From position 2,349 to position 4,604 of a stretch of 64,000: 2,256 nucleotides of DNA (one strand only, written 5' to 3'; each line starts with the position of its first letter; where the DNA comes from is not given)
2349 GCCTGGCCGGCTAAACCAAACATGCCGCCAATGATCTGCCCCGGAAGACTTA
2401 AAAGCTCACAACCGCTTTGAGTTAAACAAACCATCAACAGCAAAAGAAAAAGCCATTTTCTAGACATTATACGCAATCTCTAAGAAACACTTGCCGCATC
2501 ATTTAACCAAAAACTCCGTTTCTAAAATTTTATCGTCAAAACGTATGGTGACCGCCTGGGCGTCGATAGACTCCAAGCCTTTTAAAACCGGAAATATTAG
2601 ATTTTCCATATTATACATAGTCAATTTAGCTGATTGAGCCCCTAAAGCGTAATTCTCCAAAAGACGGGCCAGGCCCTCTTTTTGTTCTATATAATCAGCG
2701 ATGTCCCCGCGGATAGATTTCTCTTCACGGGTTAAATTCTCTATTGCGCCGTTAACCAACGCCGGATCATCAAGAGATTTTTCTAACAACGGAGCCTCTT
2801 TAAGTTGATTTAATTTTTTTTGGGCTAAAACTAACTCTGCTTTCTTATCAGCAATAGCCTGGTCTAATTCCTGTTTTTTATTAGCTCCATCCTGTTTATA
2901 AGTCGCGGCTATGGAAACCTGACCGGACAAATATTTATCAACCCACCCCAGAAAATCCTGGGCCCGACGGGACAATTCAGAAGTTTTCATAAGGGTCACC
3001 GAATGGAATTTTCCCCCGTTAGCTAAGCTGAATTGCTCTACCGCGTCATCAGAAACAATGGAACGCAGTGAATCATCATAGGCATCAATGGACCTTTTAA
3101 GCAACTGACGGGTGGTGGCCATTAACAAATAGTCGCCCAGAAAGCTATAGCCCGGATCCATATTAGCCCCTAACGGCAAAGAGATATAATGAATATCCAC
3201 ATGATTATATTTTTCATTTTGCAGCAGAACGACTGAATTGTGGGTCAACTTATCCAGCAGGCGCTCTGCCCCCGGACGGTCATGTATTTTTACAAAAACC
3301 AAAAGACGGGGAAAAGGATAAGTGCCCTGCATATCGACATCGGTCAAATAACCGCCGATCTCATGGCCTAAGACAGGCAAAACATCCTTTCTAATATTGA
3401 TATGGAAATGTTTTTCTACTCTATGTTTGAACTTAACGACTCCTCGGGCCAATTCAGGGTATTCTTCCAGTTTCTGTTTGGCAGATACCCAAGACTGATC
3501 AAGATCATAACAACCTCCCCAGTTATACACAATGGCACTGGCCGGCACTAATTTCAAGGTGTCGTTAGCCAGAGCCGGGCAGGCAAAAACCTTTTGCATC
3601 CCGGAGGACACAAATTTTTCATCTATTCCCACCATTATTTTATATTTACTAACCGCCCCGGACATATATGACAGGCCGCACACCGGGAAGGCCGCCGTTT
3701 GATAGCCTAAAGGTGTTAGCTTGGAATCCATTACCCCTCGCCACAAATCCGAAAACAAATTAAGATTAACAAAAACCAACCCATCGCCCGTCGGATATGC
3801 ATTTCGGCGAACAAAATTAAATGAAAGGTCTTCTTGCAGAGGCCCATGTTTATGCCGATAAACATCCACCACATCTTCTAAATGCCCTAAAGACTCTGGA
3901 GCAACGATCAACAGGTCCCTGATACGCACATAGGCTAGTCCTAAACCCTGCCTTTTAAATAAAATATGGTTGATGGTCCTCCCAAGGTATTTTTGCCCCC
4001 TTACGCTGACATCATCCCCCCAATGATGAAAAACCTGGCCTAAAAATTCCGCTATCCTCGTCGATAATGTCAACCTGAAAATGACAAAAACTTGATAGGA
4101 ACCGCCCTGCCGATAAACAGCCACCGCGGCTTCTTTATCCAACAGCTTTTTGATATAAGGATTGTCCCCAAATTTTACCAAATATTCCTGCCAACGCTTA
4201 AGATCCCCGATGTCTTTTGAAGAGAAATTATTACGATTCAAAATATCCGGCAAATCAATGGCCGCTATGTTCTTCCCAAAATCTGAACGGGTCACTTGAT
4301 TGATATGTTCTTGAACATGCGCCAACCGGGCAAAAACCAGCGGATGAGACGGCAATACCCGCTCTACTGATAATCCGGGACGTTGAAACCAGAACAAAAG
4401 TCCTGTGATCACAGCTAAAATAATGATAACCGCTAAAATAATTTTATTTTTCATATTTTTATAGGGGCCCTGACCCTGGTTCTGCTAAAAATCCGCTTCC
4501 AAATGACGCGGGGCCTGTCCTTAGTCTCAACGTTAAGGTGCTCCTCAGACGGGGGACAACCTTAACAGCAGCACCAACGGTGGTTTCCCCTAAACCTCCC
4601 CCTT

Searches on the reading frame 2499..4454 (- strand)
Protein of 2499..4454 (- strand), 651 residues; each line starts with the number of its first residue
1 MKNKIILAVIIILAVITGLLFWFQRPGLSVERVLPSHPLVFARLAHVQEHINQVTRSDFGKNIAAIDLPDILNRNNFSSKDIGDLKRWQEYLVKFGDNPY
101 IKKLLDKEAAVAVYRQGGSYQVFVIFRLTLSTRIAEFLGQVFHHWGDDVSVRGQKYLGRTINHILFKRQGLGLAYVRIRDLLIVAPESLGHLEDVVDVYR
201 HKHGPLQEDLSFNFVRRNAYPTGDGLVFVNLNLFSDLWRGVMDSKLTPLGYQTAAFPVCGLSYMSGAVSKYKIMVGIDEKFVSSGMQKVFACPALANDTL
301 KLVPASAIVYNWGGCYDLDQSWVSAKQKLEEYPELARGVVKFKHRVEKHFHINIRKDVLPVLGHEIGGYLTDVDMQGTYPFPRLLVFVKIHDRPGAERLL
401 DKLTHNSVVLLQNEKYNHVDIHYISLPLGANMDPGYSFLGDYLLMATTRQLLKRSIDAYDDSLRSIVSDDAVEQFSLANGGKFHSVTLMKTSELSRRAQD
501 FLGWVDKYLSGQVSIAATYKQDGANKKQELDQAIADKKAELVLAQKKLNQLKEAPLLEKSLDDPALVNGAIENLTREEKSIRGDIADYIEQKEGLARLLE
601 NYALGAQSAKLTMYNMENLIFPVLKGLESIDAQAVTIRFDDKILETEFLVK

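Call 13: search_protein_families(library=pfam, proteins=[window:2499-4454:-])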
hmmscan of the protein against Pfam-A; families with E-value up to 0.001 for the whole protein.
window:2499-4454:- (651 aa): 1 family
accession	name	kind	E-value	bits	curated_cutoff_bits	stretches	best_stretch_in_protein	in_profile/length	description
PF11832.13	DUF3352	-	1.9e-10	40.4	26.8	1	382-473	123-214/536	Protein of unknown function (DUF3352)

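Call 19: find_homologous_proteins(query=window:2499-4454:-, max_evalue=1e-10)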
Query window:2499-4454:- (651 aa): 87 proteins with E <= 1e-10 among 8000 candidates.
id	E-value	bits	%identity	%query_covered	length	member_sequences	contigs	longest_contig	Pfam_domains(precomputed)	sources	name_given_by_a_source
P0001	0.0e+0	1143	78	100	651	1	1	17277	PF11832.14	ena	-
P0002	0.0e+0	1120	77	100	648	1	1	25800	PF11832.14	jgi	-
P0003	0.0e+0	1110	75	100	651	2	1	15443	PF11832.14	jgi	jgi:hypothetical protein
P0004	0.0e+0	1110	75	100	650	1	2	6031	PF11832.14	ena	-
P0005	0.0e+0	1104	74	100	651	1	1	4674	PF11832.14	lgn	-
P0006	0.0e+0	1104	74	100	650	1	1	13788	PF11832.14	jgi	jgi:Protein of unknown function (DUF3352)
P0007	0.0e+0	1103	75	99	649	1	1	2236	PF11832.14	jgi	jgi:hypothetical protein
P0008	0.0e+0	1103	75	100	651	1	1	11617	PF11832.14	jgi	jgi:Protein of unknown function (DUF3352)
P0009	0.0e+0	1102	77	100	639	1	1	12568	PF11832.14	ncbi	-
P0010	0.0e+0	1100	75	100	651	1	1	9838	PF11832.14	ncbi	-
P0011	0.0e+0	1098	75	100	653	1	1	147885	PF11832.14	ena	-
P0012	0.0e+0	1095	73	100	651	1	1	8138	PF11832.14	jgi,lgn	-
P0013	0.0e+0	1088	74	97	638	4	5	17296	PF11832.14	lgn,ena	-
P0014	0.0e+0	1087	77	96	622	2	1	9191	PF11832.14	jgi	jgi:hypothetical protein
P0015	0.0e+0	1085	72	100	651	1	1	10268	PF11832.14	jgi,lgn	-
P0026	0.0e+0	1066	74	100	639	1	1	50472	PF11832.14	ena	-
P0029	0.0e+0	1064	74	100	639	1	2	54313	PF11832.14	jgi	jgi:hypothetical protein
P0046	0.0e+0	1025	71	100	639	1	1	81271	PF11832.14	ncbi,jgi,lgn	-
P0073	2.8e-195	668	84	53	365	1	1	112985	PF11832.14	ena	-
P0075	5.2e-185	635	84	51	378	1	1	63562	PF11832.14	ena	-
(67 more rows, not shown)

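Call 20: find_encoding_contigs(protein=P0073, flank=10000, max_places=4)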
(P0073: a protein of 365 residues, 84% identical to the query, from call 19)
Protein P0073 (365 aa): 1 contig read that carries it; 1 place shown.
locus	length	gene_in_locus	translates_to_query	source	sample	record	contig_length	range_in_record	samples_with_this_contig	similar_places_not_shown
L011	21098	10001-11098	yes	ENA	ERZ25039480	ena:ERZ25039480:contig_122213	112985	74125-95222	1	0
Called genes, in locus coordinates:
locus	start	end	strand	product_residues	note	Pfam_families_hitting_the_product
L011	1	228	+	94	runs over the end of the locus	-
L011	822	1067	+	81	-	-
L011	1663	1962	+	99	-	-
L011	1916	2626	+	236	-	PF01761:DHQ_synthase, PF24621:DHQS_C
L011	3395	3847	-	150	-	PF13401:AAA_22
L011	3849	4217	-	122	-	PF13191:AAA_16 (weak), PF13401:AAA_22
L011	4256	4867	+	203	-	PF11967:RecO_N, PF02565:RecO_C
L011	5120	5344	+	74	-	-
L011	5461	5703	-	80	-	-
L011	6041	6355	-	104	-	PF21280:Helicase_dom4_arc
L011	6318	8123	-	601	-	PF04851:ResIII, PF00270:DEAD, PF22527:DEXQc_Suv3 (weak), PF00271:Helicase_C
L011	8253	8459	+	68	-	PF02580:Tyr_Deacylase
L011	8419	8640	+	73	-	PF02580:Tyr_Deacylase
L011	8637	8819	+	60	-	PF01026:TatD_DNase (weak)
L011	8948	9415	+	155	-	PF01026:TatD_DNase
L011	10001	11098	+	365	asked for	PF11832:DUF3352 (weak)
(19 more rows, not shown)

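Call 21: find_encoding_contigs(protein=P0075, flank=10000, max_places=4)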
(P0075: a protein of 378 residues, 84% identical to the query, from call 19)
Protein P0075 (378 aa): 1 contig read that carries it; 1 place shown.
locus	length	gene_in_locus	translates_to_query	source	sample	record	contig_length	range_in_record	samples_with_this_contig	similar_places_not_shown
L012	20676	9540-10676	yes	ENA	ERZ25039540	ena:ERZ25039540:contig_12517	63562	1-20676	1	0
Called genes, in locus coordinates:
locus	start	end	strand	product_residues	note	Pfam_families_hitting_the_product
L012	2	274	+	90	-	?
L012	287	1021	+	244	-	PF11967:RecO_N, PF02565:RecO_C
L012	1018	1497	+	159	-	-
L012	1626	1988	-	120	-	PF00072:Response_reg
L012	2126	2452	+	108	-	-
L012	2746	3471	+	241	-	-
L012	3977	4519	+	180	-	-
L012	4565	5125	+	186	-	PF00657:Lipase_GDSL, PF04311:DUF459 (faint), PF13472:Lipase_GDSL_2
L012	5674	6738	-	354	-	PF00271:Helicase_C, PF21280:Helicase_dom4_arc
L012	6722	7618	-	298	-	PF00270:DEAD, PF04851:ResIII, PF22527:DEXQc_Suv3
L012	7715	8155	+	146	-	PF02580:Tyr_Deacylase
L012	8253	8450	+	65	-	-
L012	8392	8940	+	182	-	PF01026:TatD_DNase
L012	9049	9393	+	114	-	-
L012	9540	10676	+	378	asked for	PF11832:DUF3352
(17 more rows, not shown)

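Call 22: find_encoding_contigs(protein=P0001, flank=10000, max_places=4)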
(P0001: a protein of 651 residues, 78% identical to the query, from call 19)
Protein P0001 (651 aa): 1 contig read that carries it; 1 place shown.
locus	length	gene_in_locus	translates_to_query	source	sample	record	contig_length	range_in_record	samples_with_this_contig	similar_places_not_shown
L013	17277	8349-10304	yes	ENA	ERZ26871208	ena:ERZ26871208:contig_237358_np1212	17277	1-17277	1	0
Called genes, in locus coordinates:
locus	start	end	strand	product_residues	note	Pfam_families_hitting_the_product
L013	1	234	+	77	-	?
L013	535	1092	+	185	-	PF00072:Response_reg, PF00512:HisKA (weak)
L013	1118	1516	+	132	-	-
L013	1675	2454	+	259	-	PF00072:Response_reg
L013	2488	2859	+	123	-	PF00072:Response_reg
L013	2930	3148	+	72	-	-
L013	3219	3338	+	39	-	-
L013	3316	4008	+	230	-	PF04140:ICMT, PF04191:PEMT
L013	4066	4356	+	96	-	PF04342:DMT_6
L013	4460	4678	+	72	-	-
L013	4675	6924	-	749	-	PF00270:DEAD, PF04851:ResIII, PF22527:DEXQc_Suv3 (weak), PF00271:Helicase_C, PF21280:Helicase_dom4_arc, PF12826:HHH_2 (faint), PF14520:HHH_5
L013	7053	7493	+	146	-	PF02580:Tyr_Deacylase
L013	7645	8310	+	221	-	PF01026:TatD_DNase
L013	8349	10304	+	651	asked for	PF11832:DUF3352 (faint)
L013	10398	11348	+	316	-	PF10418:DHODB_Fe-S_bind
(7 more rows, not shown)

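Call 52: find_encoding_contigs(protein=P0002, flank=10000, max_places=2)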
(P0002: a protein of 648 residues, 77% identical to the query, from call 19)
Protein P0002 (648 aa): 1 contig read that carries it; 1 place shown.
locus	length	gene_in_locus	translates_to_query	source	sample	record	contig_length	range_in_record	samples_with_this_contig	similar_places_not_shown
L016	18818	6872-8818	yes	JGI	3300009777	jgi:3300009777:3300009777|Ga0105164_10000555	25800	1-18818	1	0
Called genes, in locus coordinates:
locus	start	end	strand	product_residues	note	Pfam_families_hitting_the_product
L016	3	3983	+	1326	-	?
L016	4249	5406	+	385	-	PF13173:AAA_14, PF13635:DUF4143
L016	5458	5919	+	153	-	PF02580:Tyr_Deacylase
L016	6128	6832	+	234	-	PF01026:TatD_DNase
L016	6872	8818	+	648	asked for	PF11832:DUF3352 (weak)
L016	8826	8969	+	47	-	-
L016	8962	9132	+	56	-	-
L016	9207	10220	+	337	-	PF10418:DHODB_Fe-S_bind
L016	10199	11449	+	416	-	PF14691:Fer4_20, PF13738:Pyr_redox_3 (faint), PF00070:Pyr_redox (faint), PF00890:FAD_binding_2 (faint), PF01266:DAO (weak), PF01946:Thi4 (weak), PF07992:Pyr_redox_2, PF13450:NAD_binding_8, +4 more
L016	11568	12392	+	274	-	PF02548:Pantoate_transf, PF13714:PEP_mutase (weak)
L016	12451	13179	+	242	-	PF04452:Methyltrans_RNA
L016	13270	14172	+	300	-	-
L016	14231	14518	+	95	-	PF01541:GIY-YIG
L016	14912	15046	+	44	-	-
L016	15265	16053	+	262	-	-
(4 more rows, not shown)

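Call 53: find_encoding_contigs(protein=P0009, flank=10000, max_places=2)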
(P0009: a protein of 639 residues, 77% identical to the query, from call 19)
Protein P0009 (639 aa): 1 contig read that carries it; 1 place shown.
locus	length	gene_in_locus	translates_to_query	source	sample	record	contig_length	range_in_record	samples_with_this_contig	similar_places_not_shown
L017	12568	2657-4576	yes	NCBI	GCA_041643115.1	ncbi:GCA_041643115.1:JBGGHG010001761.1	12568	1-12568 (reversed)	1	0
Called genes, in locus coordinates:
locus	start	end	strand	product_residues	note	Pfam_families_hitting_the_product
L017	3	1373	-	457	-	?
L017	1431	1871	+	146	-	PF02580:Tyr_Deacylase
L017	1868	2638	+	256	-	PF01026:TatD_DNase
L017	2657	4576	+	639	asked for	PF11832:DUF3352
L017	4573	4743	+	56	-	-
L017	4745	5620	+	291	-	PF10418:DHODB_Fe-S_bind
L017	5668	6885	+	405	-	PF14691:Fer4_20, PF00070:Pyr_redox (faint), PF00890:FAD_binding_2 (faint), PF01266:DAO (weak), PF01946:Thi4 (weak), PF03486:HI0933_like (faint), PF07992:Pyr_redox_2, PF13450:NAD_binding_8, +1 more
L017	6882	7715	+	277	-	PF02548:Pantoate_transf, PF13714:PEP_mutase (weak)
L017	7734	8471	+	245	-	PF04452:Methyltrans_RNA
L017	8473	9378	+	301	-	PF17032:Zn_ribbon_15 (faint)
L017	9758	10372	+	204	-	PF10543:ORF6N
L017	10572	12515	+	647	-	-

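Call 54: find_encoding_contigs(protein=P0011, flank=10000, max_places=2)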
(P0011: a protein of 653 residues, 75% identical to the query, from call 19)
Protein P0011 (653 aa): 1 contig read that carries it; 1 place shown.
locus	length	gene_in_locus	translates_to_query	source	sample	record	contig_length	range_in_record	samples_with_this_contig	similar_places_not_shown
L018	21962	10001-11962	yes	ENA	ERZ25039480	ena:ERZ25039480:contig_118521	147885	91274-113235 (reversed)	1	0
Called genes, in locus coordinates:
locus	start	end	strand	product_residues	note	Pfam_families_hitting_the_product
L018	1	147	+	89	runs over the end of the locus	-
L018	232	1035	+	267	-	PF08239:SH3_3, PF06347:SH3_4 (weak), PF08239:SH3_3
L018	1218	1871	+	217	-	PF02163:Peptidase_M50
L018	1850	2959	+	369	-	PF00465:Fe-ADH, PF13685:Fe-ADH_2, PF01761:DHQ_synthase, PF24621:DHQS_C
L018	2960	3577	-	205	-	-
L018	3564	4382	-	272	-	PF13191:AAA_16, PF01637:ATPase_2 (faint), PF09848:SLFN-g3_helicase (weak), PF13173:AAA_14 (weak), PF13245:AAA_19 (faint), PF13401:AAA_22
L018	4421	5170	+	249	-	PF11967:RecO_N, PF02565:RecO_C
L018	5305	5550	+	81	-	-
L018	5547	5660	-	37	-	-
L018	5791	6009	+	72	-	PF04070:DUF378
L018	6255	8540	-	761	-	PF00270:DEAD, PF04851:ResIII, PF22527:DEXQc_Suv3 (weak), PF00271:Helicase_C, PF21280:Helicase_dom4_arc, PF12826:HHH_2 (weak), PF14520:HHH_5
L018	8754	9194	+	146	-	PF02580:Tyr_Deacylase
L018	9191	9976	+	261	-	PF01026:TatD_DNase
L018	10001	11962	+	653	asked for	PF11832:DUF3352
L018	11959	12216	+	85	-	-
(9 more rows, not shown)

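Call 74: find_encoding_contigs(protein=P0026, flank=10000, max_places=2)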
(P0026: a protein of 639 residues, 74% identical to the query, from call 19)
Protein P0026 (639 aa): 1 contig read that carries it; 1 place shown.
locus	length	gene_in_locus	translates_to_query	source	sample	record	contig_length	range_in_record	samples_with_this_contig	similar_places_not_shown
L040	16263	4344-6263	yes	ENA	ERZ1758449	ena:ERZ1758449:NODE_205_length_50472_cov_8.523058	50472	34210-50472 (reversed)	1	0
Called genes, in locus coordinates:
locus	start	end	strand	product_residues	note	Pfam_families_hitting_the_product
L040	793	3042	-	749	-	PF00270:DEAD, PF04851:ResIII, PF22527:DEXQc_Suv3 (weak), PF00271:Helicase_C, PF21280:Helicase_dom4_arc, PF12826:HHH_2 (weak), PF14520:HHH_5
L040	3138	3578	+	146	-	PF02580:Tyr_Deacylase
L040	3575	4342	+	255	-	PF01026:TatD_DNase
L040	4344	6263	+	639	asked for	PF11832:DUF3352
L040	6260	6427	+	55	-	-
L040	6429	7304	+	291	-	PF10418:DHODB_Fe-S_bind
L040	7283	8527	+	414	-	PF14691:Fer4_20, PF01262:AlaDh_PNT_C (faint), PF00070:Pyr_redox (faint), PF00890:FAD_binding_2 (faint), PF01266:DAO (weak), PF01946:Thi4 (weak), PF07992:Pyr_redox_2, PF13450:NAD_binding_8, +4 more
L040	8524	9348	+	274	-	PF02548:Pantoate_transf, PF13714:PEP_mutase (weak)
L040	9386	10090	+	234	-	PF04452:Methyltrans_RNA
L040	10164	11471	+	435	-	PF00587:tRNA-synt_2b, PF03129:HGTP_anticodon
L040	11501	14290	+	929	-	PF01326:PPDK_N, PF00391:PEP-utilizers, PF02896:PEP-utilizers_C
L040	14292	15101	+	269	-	PF00140:Sigma70_r1_2, PF04542:Sigma70_r2, PF04539:Sigma70_r3, PF04545:Sigma70_r4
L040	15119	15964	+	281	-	PF00532:Peripla_BP_1, PF13407:Peripla_BP_4, PF13377:Peripla_BP_3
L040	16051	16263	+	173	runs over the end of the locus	PF00156:Pribosyltran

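Call 75: find_encoding_contigs(protein=P0029, flank=10000, max_places=2)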
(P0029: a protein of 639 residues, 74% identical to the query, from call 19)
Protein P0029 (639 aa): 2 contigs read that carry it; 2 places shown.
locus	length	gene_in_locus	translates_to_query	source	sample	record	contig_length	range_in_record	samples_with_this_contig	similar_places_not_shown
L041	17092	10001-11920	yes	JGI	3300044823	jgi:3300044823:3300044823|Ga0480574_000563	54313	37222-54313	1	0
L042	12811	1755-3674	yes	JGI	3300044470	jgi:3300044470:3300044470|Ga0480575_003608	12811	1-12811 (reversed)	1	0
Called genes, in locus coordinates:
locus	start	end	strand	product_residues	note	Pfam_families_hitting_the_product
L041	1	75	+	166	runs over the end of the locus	PF05036:SPOR (weak)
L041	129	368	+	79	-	-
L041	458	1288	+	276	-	PF06347:SH3_4 (faint), PF08239:SH3_3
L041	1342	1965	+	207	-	PF02163:Peptidase_M50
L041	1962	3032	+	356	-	PF00465:Fe-ADH, PF13685:Fe-ADH_2, PF01761:DHQ_synthase, PF24621:DHQS_C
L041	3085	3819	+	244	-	PF11967:RecO_N, PF02565:RecO_C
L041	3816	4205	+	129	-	-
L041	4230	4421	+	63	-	-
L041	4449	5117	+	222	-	PF01222:ERG4_ERG24 (faint), PF04140:ICMT, PF04191:PEMT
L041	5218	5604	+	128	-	-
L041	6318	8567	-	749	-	PF00270:DEAD, PF04851:ResIII, PF22527:DEXQc_Suv3 (weak), PF00271:Helicase_C, PF21280:Helicase_dom4_arc, PF12826:HHH_2 (faint), PF14520:HHH_5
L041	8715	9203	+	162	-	PF02580:Tyr_Deacylase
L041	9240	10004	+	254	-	PF01026:TatD_DNase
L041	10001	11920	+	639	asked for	PF11832:DUF3352 (weak)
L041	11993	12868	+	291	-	PF10418:DHODB_Fe-S_bind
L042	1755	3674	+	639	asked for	PF11832:DUF3352 (weak)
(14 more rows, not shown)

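Call 76: find_encoding_contigs(protein=P0046, flank=10000, max_places=2)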
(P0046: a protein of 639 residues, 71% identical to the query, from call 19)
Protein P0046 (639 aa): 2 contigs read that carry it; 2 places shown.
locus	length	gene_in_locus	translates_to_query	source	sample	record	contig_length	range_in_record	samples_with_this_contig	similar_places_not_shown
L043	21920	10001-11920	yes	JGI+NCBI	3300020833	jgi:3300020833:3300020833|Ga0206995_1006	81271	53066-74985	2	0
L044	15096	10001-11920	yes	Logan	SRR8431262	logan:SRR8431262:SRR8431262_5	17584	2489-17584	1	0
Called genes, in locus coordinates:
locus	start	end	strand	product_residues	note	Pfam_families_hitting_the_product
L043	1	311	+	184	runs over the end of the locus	PF05036:SPOR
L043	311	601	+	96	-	-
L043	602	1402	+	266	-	PF08239:SH3_3, PF06347:SH3_4 (weak), PF08239:SH3_3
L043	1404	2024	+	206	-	PF02163:Peptidase_M50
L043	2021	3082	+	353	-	PF00465:Fe-ADH, PF13685:Fe-ADH_2, PF01761:DHQ_synthase, PF24621:DHQS_C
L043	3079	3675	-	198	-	-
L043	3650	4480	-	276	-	PF20703:nSTAND1 (weak), PF13191:AAA_16, PF01637:ATPase_2 (faint), PF13173:AAA_14 (faint), PF13245:AAA_19 (faint), PF13401:AAA_22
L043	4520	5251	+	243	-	PF11967:RecO_N, PF02565:RecO_C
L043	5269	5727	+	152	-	-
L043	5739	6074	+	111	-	-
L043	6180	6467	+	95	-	-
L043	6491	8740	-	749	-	PF00270:DEAD, PF04851:ResIII, PF22527:DEXQc_Suv3 (weak), PF00271:Helicase_C, PF21280:Helicase_dom4_arc, PF14520:HHH_5 (weak)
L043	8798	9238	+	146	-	PF02580:Tyr_Deacylase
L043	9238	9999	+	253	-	PF01026:TatD_DNase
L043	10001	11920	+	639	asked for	PF11832:DUF3352 (weak)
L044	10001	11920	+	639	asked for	PF11832:DUF3352 (weak)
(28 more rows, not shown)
